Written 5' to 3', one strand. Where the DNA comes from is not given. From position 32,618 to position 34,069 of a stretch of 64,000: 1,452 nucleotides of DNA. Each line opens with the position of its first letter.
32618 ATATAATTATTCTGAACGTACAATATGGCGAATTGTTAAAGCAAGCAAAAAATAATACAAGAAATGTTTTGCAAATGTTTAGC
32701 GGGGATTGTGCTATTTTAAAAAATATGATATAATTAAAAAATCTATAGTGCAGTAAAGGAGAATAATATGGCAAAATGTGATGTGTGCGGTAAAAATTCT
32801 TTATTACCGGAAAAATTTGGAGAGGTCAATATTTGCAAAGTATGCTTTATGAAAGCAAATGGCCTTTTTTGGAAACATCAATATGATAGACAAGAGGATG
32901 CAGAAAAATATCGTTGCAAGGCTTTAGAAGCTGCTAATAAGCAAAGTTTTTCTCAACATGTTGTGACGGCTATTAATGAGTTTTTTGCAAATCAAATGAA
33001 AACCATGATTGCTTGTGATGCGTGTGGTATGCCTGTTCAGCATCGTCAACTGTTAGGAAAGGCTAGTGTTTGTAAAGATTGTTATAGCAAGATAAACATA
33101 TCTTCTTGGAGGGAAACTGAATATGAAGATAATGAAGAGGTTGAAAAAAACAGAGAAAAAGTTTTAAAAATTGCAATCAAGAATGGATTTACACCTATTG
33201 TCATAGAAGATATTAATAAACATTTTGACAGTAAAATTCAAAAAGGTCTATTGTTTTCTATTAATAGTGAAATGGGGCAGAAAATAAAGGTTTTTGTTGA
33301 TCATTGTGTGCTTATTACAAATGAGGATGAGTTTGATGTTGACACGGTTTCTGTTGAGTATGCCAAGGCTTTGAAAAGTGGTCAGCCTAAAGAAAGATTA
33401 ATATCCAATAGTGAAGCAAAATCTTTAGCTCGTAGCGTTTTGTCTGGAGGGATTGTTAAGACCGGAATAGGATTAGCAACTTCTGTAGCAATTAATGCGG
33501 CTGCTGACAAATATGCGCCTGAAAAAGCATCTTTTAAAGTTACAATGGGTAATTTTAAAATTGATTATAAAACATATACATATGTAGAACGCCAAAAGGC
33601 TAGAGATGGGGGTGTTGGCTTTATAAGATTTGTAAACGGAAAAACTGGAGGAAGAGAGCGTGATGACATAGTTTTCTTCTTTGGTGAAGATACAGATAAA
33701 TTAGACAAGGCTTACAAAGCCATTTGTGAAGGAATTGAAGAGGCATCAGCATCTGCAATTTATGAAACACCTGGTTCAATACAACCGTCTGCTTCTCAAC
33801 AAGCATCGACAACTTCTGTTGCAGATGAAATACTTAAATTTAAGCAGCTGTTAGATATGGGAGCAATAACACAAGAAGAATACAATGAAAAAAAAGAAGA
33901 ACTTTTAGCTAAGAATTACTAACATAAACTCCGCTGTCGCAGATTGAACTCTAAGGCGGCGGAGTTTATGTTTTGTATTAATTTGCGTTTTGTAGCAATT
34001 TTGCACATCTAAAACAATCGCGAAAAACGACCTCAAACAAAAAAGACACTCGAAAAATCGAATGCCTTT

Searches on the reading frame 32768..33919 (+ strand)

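Call 33: search_protein_families(library=pfam, proteins=[window:32768-33919:+], max_evalue=0.000001)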
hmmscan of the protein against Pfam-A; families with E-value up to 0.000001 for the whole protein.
window:32768-33919:+ (384 aa): 1 family
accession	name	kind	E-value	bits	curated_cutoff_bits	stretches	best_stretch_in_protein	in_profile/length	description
PF09851.14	SHOCT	-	2.3e-08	33.9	27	1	353-380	1-28/28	Short C-terminal domain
